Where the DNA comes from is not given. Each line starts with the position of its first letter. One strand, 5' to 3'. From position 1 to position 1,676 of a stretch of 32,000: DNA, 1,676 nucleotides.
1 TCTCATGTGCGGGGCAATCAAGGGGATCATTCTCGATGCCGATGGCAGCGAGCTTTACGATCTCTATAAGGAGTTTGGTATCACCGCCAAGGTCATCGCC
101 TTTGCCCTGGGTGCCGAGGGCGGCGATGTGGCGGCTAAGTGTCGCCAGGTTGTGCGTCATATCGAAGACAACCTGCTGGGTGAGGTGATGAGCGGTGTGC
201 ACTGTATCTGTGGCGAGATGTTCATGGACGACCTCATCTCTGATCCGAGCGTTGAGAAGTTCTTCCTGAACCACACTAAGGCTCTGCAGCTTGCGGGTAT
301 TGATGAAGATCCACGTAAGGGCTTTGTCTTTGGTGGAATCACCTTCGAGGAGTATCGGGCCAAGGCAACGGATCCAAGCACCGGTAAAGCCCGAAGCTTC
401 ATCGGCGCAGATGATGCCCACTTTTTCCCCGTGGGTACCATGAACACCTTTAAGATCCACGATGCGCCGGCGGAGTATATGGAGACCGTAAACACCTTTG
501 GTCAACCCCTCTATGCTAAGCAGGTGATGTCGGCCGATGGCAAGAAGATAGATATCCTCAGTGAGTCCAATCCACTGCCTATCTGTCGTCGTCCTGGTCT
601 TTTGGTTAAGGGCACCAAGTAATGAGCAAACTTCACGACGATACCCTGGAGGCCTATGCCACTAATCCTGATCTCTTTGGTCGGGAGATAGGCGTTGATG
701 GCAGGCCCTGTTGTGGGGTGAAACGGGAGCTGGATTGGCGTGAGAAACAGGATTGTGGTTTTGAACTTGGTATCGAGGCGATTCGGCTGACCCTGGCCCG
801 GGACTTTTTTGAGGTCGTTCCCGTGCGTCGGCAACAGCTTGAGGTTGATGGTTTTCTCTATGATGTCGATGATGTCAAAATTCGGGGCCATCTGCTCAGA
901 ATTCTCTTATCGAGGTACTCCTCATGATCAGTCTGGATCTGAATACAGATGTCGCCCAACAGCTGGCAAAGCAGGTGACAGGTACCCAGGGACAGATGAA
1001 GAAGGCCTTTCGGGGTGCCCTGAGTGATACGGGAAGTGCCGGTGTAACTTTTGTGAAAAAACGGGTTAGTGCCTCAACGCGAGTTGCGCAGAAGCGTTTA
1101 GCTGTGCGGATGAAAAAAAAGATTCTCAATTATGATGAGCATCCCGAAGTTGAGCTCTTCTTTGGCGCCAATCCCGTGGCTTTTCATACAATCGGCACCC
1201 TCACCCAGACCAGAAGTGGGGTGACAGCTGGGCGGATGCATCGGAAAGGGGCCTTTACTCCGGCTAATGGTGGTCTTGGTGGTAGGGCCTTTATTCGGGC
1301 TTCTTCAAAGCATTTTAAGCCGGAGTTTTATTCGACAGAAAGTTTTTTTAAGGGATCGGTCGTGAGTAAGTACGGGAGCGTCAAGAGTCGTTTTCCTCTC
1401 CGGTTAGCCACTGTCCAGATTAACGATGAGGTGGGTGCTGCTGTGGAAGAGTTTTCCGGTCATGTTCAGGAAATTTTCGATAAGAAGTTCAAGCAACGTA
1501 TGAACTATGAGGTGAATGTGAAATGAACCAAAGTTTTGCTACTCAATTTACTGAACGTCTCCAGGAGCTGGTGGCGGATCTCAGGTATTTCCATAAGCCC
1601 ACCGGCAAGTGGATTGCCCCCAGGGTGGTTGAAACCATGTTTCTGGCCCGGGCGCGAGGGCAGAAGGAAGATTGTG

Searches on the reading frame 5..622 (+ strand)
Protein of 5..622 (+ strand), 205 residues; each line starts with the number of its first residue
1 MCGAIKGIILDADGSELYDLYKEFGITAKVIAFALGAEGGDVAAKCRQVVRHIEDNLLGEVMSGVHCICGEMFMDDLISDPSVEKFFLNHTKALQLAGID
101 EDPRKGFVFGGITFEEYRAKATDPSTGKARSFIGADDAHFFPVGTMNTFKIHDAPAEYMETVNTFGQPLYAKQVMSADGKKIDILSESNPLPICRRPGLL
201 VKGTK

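Call 27: search_protein_families(library=pfam, proteins=[window:5-622:+], max_evalue=0.01)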
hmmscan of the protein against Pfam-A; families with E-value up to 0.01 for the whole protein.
window:5-622:+ (205 aa): 1 family
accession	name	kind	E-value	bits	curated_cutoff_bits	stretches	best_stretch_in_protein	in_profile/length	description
PF03864.22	Phage_cap_E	-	4.9e-70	236.6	22.9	1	1-204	123-328/329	Phage major capsid protein E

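Call 28: find_encoding_contigs(protein=window:5-622:+, flank=10000, max_places=3)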
Protein window:5-622:+ (205 aa): no gene with exactly this product is on record in the collection.

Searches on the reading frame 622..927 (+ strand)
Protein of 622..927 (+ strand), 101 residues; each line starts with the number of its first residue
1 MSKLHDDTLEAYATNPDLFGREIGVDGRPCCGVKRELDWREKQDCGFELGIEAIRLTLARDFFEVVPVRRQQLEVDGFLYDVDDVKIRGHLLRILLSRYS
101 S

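Call 100: find_encoding_contigs(protein=window:622-927:+, flank=10000, max_places=2)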
Protein window:622-927:+ (101 aa): no gene with exactly this product is on record in the collection.

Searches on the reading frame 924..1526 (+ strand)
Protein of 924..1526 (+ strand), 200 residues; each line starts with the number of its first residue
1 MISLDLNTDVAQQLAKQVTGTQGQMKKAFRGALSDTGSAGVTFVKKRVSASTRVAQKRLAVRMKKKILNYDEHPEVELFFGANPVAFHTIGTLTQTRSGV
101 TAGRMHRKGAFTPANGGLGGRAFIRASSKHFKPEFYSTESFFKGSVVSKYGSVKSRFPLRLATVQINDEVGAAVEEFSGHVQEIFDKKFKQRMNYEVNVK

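Call 29: find_encoding_contigs(protein=window:924-1526:+, flank=10000, max_places=3)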
Protein window:924-1526:+ (200 aa): no gene with exactly this product is on record in the collection.
